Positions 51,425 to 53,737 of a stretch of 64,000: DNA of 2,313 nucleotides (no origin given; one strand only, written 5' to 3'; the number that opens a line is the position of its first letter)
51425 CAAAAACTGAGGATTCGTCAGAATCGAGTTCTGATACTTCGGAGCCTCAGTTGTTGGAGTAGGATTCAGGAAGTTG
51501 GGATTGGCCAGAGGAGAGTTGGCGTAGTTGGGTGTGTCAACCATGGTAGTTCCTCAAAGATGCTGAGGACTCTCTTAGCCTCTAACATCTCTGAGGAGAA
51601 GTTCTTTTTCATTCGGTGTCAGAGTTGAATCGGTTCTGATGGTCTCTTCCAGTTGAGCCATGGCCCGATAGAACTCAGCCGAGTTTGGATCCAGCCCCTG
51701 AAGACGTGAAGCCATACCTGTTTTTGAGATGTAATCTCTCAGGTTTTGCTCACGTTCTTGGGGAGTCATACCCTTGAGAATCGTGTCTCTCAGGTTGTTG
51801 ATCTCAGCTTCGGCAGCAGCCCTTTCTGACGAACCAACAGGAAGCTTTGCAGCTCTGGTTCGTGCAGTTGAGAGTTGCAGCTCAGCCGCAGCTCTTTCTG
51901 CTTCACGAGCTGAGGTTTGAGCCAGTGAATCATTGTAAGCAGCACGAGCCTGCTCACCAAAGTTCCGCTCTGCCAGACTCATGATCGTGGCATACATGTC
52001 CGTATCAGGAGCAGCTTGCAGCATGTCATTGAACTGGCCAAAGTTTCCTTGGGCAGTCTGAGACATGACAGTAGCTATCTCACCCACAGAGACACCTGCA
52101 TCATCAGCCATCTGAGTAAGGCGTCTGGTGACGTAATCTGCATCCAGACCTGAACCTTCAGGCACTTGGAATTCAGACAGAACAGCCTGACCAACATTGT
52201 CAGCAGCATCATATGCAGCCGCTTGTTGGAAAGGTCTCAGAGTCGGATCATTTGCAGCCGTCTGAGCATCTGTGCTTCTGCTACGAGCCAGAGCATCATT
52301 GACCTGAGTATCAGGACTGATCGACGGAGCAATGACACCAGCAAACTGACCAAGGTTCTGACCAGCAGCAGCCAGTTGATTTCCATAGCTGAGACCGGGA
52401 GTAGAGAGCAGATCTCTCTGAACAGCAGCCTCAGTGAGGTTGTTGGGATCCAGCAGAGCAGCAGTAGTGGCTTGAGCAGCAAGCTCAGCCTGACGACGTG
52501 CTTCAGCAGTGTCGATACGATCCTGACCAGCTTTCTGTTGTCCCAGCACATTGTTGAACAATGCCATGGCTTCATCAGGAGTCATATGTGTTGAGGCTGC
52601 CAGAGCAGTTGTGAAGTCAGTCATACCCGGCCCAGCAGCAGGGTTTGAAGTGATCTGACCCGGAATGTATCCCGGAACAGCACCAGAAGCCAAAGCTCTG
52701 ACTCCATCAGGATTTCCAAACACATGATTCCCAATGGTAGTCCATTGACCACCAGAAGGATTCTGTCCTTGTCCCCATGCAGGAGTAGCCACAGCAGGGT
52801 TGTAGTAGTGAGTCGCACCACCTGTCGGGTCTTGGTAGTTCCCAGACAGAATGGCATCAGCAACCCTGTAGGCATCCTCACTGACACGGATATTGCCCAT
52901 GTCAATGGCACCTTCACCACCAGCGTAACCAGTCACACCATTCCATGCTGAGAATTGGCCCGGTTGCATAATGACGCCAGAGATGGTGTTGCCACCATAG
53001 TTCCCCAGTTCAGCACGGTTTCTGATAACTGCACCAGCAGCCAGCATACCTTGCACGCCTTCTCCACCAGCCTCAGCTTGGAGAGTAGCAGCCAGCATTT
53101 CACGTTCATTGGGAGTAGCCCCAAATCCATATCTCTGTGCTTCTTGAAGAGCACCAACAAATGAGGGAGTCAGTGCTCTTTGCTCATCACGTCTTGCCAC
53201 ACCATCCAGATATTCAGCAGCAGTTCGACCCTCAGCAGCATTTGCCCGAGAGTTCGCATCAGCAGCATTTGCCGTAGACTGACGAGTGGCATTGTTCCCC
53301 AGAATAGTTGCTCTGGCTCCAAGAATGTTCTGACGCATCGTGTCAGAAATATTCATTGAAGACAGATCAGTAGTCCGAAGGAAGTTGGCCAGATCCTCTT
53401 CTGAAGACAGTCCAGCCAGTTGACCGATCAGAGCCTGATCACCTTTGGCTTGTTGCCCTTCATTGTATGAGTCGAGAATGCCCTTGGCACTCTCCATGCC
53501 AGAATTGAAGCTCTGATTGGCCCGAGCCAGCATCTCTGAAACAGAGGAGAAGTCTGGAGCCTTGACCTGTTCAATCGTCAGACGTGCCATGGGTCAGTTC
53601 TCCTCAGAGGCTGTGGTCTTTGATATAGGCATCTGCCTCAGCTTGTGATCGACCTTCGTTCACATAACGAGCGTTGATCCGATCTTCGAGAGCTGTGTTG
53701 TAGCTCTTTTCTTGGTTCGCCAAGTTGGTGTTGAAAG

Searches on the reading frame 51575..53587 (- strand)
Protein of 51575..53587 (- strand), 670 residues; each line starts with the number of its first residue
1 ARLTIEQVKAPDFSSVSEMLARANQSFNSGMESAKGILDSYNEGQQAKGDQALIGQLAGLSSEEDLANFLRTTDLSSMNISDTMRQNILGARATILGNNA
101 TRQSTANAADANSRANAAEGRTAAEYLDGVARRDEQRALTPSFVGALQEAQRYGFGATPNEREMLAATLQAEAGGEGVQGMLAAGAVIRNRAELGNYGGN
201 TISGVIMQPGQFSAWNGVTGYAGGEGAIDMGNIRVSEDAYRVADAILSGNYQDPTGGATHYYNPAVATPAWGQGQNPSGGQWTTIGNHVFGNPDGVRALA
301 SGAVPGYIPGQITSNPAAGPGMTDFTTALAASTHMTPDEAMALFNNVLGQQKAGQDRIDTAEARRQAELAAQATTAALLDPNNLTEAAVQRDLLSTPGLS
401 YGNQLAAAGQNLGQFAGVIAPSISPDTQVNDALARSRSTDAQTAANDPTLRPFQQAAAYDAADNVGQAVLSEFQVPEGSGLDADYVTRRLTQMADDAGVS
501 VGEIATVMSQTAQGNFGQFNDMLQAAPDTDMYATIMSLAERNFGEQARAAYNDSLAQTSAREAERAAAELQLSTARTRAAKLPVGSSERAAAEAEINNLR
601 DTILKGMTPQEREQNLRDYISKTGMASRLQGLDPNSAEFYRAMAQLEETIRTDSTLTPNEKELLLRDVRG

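Call 85: search_protein_families(library=pfam, proteins=[window:51575-53587:-], max_evalue=0.001)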
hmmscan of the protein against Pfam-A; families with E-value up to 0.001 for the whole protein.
window:51575-53587:- (670 aa): 1 family
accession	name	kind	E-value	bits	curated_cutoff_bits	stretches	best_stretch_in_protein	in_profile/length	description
PF07486.17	Hydrolase_2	-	3.5e-22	79.4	27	1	175-290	1-99/100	Cell Wall Hydrolase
